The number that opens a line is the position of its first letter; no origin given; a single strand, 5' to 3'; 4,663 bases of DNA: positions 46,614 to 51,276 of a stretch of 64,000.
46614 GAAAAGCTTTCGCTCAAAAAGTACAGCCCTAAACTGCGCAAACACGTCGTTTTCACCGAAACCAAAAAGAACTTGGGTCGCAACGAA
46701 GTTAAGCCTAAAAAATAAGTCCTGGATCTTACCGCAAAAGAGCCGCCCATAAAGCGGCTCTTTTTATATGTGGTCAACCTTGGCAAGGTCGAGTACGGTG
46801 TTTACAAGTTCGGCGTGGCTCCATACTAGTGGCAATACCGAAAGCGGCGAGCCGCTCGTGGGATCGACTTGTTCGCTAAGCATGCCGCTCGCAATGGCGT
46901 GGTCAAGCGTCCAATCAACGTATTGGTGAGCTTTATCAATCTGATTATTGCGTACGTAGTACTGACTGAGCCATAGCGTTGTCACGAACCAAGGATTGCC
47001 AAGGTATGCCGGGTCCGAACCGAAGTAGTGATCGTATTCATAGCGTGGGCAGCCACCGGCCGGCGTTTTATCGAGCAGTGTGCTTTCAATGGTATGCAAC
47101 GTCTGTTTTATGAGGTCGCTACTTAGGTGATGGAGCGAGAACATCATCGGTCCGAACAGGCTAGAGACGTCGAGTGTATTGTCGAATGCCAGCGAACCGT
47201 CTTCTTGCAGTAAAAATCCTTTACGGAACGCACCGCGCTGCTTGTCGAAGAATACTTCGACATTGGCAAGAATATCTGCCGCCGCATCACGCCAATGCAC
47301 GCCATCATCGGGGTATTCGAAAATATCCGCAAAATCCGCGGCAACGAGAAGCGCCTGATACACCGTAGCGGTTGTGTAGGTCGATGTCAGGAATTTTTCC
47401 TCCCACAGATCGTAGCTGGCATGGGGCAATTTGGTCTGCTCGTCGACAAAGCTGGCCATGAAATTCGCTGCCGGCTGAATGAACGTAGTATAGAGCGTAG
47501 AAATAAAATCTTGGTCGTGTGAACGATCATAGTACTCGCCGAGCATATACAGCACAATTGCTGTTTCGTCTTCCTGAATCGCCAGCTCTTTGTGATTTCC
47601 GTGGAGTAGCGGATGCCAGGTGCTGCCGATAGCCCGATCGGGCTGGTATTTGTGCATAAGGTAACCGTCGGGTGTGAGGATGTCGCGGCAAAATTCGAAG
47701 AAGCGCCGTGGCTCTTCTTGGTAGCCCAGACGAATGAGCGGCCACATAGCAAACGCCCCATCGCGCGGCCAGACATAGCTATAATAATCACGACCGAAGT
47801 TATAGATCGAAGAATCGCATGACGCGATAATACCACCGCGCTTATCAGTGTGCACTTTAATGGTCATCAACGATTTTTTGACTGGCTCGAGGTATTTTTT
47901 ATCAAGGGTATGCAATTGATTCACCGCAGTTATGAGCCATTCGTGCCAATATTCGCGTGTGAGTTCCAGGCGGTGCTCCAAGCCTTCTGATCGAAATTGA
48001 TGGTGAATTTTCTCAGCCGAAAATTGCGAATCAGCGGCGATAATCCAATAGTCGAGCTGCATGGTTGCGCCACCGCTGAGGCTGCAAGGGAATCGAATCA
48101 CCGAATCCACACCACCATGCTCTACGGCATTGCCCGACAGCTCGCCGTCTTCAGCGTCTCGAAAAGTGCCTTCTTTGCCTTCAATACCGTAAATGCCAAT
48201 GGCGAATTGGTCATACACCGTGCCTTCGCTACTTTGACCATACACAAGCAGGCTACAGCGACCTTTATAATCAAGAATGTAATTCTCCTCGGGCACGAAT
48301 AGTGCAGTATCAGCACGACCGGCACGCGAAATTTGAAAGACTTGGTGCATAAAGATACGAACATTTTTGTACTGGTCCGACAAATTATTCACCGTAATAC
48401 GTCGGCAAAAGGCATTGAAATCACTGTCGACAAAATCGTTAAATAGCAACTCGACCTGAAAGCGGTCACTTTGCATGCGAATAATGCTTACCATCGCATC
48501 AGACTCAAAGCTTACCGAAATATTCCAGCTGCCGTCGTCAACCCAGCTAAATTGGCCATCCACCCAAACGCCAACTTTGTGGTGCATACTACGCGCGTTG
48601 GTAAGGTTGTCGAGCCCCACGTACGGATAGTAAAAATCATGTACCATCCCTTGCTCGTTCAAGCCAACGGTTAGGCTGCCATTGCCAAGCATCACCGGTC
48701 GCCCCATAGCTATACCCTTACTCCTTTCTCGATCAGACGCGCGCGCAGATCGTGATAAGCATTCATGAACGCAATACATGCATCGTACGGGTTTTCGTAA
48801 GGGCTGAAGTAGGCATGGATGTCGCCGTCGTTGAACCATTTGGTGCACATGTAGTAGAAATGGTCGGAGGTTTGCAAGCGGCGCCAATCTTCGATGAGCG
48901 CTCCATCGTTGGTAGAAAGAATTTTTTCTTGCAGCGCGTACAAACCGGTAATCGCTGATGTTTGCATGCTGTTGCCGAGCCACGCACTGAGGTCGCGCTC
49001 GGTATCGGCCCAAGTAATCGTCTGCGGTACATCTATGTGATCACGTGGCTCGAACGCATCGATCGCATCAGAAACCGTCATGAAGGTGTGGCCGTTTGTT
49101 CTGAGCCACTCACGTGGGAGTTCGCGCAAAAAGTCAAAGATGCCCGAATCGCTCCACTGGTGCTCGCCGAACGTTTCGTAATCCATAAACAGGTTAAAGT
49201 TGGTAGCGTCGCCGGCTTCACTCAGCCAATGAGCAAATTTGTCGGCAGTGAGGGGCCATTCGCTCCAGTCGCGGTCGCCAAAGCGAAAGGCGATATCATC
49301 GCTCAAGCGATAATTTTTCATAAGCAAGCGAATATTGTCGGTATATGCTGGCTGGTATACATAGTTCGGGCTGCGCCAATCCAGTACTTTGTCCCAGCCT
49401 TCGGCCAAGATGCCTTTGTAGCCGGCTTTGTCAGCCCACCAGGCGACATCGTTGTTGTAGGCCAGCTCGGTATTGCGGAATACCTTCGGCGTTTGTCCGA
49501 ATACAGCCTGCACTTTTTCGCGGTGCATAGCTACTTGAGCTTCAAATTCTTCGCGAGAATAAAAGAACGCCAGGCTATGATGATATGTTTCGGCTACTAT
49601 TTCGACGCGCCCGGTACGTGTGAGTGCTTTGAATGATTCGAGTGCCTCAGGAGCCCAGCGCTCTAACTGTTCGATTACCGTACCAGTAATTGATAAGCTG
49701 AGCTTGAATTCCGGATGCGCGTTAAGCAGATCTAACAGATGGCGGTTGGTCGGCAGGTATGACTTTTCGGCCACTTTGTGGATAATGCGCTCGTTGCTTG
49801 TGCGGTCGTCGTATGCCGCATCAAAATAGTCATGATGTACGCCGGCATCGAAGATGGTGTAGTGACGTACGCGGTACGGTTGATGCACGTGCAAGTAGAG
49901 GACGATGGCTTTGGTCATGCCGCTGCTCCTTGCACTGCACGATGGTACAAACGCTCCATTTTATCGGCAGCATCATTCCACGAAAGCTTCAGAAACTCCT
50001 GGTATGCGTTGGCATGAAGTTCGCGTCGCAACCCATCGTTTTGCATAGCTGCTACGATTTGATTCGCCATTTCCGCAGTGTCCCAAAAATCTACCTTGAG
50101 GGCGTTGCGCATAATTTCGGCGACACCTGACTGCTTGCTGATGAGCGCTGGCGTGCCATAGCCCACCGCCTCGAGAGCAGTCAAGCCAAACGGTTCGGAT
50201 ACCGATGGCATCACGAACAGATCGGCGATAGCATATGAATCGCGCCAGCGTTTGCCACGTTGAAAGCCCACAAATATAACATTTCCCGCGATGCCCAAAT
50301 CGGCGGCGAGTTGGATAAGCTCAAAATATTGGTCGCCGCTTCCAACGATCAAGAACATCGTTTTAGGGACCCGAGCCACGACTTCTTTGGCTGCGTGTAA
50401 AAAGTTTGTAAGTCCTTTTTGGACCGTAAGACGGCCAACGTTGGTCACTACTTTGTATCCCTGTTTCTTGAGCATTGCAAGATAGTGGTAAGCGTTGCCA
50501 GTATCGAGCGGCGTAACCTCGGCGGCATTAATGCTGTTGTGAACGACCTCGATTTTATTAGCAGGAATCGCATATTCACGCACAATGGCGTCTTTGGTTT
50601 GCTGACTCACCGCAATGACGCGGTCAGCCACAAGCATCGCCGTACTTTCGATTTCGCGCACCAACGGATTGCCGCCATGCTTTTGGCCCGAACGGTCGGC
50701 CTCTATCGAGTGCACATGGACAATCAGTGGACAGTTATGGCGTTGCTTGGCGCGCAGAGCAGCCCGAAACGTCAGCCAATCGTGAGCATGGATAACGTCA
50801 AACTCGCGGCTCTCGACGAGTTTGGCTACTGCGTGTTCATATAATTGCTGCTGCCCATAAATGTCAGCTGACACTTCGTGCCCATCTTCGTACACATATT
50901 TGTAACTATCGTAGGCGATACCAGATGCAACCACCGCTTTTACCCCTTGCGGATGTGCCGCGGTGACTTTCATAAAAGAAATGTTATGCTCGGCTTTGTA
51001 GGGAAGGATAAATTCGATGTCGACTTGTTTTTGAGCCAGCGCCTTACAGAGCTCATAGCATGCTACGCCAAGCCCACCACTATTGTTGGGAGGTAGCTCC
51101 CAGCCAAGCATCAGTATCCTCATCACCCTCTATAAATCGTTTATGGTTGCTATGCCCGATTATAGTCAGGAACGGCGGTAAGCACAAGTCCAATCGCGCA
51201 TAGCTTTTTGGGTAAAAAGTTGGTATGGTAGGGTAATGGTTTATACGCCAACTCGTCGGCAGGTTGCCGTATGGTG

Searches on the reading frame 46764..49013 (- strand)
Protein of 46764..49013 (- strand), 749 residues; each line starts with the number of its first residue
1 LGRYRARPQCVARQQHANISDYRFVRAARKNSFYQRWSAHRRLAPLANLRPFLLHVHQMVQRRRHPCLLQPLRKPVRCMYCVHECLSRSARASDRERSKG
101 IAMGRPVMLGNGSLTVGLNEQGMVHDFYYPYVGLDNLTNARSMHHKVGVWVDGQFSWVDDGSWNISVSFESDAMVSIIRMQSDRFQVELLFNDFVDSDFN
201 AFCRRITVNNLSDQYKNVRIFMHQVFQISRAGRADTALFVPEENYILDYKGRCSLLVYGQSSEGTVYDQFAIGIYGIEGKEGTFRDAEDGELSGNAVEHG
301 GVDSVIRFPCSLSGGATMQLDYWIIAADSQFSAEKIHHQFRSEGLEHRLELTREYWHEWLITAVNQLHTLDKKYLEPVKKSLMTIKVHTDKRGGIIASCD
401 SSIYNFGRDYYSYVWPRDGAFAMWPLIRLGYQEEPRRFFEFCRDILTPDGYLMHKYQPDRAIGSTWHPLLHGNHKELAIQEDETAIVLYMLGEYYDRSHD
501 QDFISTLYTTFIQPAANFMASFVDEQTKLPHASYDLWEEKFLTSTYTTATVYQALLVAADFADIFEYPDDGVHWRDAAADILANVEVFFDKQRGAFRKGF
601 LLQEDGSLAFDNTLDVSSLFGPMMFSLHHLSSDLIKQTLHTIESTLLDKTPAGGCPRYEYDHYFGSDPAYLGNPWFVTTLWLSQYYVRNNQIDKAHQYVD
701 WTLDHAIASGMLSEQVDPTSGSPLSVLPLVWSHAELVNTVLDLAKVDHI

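Call 95: search_protein_families(library=pfam, proteins=[window:46764-49013:-], max_evalue=0.001)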
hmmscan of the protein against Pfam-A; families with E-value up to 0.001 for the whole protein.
window:46764-49013:- (749 aa): 1 family
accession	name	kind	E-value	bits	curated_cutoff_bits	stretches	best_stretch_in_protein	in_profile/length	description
PF00723.27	Glyco_hydro_15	-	1.3e-31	110.4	22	2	374-691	3-339/427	Glycosyl hydrolases family 15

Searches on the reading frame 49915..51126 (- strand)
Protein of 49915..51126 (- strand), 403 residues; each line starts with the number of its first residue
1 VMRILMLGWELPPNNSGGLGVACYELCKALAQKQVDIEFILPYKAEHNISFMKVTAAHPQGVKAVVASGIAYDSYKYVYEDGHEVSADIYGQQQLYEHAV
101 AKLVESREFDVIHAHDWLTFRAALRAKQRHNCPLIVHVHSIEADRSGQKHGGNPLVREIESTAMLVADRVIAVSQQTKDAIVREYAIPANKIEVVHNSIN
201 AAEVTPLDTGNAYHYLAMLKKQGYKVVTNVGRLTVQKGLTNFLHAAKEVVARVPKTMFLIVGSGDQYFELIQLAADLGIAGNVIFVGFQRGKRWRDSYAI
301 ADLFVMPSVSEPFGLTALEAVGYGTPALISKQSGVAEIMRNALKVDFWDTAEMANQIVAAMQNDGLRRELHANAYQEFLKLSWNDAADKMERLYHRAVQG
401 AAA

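Call 95: search_protein_families(library=pfam, proteins=[window:49915-51126:-], max_evalue=0.001)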
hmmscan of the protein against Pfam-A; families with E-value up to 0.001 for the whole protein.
window:49915-51126:- (403 aa): 7 families
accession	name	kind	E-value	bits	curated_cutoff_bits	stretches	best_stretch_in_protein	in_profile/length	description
PF00534.26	Glycos_transf_1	-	1.2e-30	106.8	26.4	1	220-376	11-171/172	Glycosyl transferases group 1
PF13692.12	Glyco_trans_1_4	-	6.4e-25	88.5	27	1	225-363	2-142/142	Glycosyl transferases group 1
PF13439.12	Glyco_transf_4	-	8.9e-24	84.8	28.5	1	17-201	2-168/170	Glycosyltransferase Family 4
PF20706.3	GT4-conflict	-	6.2e-22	78.5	26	1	15-401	10-365/385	Family 4 Glycosyltransferase in conflict systems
PF13579.12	Glyco_trans_4_4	-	1.7e-20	74.4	29.7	1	17-197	1-157/158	Glycosyl transferase 4-like domain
PF08323.17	Glyco_transf_5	-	7.4e-20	72.1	22.7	1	3-185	1-228/239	Starch synthase catalytic domain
PF00982.27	Glyco_transf_20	-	0.00015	21.1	32.5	0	298-375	369-452/473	Glycosyltransferase family 20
